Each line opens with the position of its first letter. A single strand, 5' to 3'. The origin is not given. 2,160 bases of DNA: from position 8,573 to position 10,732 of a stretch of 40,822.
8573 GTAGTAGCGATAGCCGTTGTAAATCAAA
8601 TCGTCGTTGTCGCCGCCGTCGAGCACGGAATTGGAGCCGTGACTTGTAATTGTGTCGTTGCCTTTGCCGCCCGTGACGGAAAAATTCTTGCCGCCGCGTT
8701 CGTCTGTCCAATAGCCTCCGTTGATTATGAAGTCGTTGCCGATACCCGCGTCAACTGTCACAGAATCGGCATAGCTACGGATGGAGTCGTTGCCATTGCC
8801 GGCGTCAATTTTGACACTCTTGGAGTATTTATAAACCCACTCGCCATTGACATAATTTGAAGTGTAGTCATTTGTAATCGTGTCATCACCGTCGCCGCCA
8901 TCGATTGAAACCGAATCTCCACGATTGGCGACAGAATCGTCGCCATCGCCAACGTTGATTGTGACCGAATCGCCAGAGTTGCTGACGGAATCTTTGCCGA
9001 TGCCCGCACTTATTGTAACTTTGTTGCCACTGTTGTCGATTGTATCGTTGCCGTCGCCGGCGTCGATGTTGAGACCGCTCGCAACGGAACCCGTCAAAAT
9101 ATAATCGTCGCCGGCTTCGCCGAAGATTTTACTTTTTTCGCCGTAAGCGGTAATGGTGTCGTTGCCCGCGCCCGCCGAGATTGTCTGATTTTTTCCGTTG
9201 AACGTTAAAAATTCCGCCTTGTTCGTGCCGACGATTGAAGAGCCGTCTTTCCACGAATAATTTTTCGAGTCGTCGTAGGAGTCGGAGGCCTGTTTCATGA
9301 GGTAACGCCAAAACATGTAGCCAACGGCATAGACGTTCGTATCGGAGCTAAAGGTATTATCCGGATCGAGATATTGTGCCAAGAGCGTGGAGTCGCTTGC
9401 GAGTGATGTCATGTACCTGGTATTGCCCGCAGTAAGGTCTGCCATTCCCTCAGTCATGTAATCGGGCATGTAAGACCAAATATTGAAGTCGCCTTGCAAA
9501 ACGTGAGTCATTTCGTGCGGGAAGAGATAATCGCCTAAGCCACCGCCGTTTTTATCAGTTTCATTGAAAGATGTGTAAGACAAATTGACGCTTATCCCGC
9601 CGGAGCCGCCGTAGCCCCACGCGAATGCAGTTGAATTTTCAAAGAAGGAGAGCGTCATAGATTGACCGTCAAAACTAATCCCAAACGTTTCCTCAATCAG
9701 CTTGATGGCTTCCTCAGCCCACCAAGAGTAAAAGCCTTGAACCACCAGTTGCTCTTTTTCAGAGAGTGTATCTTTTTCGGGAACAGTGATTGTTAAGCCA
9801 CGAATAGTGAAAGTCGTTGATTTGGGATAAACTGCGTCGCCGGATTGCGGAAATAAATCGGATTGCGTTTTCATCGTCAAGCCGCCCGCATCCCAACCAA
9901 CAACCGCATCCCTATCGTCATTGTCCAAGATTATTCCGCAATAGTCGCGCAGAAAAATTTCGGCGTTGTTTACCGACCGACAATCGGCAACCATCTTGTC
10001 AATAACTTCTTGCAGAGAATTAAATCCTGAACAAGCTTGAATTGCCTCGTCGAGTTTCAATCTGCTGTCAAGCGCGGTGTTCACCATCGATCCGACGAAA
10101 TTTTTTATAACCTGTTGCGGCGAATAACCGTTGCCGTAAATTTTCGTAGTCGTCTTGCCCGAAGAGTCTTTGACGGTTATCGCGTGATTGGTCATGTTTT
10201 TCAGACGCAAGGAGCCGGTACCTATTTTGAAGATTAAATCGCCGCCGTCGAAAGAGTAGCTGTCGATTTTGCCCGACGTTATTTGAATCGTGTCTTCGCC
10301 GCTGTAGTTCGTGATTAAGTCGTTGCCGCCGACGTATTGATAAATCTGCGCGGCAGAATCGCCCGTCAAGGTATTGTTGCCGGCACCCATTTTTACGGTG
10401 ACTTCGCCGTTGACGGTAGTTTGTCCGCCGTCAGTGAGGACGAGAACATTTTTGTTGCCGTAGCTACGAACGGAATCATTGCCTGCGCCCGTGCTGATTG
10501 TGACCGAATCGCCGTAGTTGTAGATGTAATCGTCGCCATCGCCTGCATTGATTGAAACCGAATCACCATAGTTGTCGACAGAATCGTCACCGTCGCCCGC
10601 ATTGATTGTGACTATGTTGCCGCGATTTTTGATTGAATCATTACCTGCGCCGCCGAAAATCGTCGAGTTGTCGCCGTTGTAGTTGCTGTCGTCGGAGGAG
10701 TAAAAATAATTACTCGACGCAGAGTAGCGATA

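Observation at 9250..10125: The same protease-like domain embedded in the middle of an 1820-aa beta-roll protein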

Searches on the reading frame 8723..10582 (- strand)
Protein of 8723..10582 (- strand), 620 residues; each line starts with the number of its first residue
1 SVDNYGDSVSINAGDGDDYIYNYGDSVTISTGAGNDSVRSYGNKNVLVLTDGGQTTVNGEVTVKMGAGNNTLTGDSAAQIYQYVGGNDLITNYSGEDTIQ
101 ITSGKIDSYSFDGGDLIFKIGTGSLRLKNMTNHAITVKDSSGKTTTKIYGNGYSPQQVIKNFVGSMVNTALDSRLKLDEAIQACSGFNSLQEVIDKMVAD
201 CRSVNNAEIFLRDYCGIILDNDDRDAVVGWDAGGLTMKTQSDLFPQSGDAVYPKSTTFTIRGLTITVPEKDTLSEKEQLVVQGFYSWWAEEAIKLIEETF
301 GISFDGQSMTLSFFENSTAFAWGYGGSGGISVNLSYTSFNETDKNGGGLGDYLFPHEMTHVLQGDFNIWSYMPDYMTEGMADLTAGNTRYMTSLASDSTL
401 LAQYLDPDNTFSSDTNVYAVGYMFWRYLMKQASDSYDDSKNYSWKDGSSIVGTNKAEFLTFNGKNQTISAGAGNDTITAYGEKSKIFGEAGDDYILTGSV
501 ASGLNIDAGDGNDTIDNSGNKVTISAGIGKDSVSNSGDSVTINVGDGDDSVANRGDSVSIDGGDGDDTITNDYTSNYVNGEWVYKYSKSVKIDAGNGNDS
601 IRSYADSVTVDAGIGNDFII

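Call 52: predict_structure(alignment_id=A3)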
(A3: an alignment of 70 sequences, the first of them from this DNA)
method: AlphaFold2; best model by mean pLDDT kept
length: 620 residues; sequences in the alignment: 70
mean_pLDDT: 91.2   pTM: 0.89
mean pLDDT of the five models: 91.2, 89.8, 89.3, 88.5, 88.4
residues with pLDDT >= 90: 445; 70-90: 162; 50-70: 9; < 50: 4
segments of 3 or more residues with pLDDT < 50: 344-347
pLDDT, mean of each block of 10 residues (from residue 1): 93 92 92 89 81 82 83 86 93 93 95 94 95 95 95 92 91 90 93 98 97 93 83 87 88 98 98 95 95 95 95 92 85 82 58 93 90 94 89 97 93 86 97 90 85 90 91 93 93 94 96 96 95 95 95 93 94 86 90 95 94 93
secondary structure, 60 per line:
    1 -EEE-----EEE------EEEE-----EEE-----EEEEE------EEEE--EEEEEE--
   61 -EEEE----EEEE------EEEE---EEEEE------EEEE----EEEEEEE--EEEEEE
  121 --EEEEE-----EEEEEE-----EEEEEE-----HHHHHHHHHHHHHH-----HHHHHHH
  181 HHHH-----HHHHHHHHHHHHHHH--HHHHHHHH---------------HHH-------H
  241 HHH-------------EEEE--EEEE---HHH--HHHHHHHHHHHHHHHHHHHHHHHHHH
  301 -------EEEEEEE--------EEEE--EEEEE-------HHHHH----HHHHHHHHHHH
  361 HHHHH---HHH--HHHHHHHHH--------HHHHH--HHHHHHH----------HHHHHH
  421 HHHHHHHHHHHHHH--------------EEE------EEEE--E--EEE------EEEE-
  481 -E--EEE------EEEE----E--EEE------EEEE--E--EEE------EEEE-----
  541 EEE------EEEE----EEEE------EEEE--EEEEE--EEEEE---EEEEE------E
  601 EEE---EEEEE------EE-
elements in order: E2-4 E10-12 E19-22 E28-30 E36-40 E47-50 E53-58 E62-65 E70-73 E80-83 E87-91 E98-101 E106-112 E115-120 E123-127 E133-138 E144-149 H155-168 H174-184 H190-204 H207-214 H240-243 E257-260 E263-266 H275-300 E308-314 E323-326 E329-333 H341-345 H350-365 H374-382 H391-395 H398-404 H415-434 E449-451 E458-461 E467-469 E476-479 E485-487 E494-497 E505-507 E514-517 E523-525 E532-535 E541-543 E550-553 E558-561 E568-571 E574-578 E581-585 E589-593 E600-603 E607-611

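Call 54: fold_search(model_id=the predicted structure, library=pdb)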
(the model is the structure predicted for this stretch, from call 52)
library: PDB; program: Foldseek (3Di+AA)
matches with E <= 10: 228; with E <= 0.001: 0
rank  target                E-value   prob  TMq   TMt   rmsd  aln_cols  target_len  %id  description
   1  7usl_C                1.9e-03  0.96  0.15  0.13  19.1       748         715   10  Integrin alphaM/beta2 ectodomain in complex with adenylate cyclase toxin RTX751 and M1F5 Fab (released 2022-08-17)
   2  9p6c_A                1.1e-02  1.00  0.17  0.53   5.7       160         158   21  RTX domain block V of adenylate cyclase toxin with mutations D1533N, A1542N, D1560N, S1569N, D1587N, H1598N, H1608N (released 2025-12-24)
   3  3a6z_A                2.2e-02  1.00  0.12  0.12  12.3       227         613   13  Crystal structure of Pseudomonas sp. MIS38 lipase (PML) in the open conformation following dialysis against Ca-free bu (released 2010-05-26)
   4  9p6c_B                3.6e-02  1.00  0.15  0.45   8.3       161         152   19  RTX domain block V of adenylate cyclase toxin with mutations D1533N, A1542N, D1560N, S1569N, D1587N, H1598N, H1608N (released 2025-12-24)
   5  6sus                  3.7e-02  0.99  0.13  0.28  12.7       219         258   20  Crystal structure of RTX domain blocks IV and V of adenylate cyclase toxin from Bordetella pertussis (released 2020-09-16)
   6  9p0c_A                4.5e-02  0.96  0.10  0.29  11.3       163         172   17  Crystal structure of Ca2+-bound RTX domain block V of adenylate cyclase toxin from Bordetella pertussis (released 2026-01-07)
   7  1o0t                  5.8e-02  0.28  0.10  0.13  18.5       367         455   13  CRYSTAL STRUCTURE OF A COLD ADAPTED ALKALINE PROTEASE FROM PSEUDOMONAS TAC II 18, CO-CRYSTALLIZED WITH 5 mM EDTA (5 DAYS (released 2003-07-15)
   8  9p0c_B                6.7e-02  0.97  0.10  0.31  11.6       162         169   20  Crystal structure of Ca2+-bound RTX domain block V of adenylate cyclase toxin from Bordetella pertussis (released 2026-01-07)
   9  5cvw                  8.0e-02  0.99  0.15  0.50   6.8       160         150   24  CRYSTAL STRUCTURE OF RTX DOMAIN BLOCK V OF ADENYLATE CYCLASE TOXIN FROM BORDETELLA PERTUSSIS (released 2015-09-09)
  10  7rah_E                8.0e-02  0.97  0.12  0.18  11.0       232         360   18  Adenylate cyclase toxin RTX domain fragment bound to M1H5 Fab and M2B10 Fab (released 2021-09-15)
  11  5cxl_A                8.7e-02  0.98  0.14  0.45   8.5       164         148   18  CRYSTAL STRUCTURE OF RTX DOMAIN BLOCK V OF ADENYLATE CYCLASE TOXIN FROM BORDETELLA PERTUSSIS (released 2015-09-02)
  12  2zj7                  1.1e-01  0.69  0.08  0.08  13.3       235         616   12  Crystal structure of D157A mutant of Pseudomonas sp. MIS38 lipase (released 2008-12-02)
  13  1o0q                  1.1e-01  0.21  0.10  0.13  18.6       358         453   14  Crystal structure of a cold adapted alkaline protease from Pseudomonas TAC II 18, co-crystallized with 1 mM EDTA (released 2003-07-15)
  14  2z8z                  1.5e-01  0.77  0.08  0.08  12.7       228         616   11  Crystal structure of a platinum-bound S445C mutant of Pseudomonas sp. MIS38 lipase (released 2007-10-30)
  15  1om8                  1.6e-01  0.25  0.13  0.17  19.4       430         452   14  CRYSTAL STRUCTURE OF A COLD ADAPTED ALKALINE PROTEASE FROM PSEUDOMONAS TAC II 18, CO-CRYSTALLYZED WITH 10 mM EDTA (released 2003-07-15)
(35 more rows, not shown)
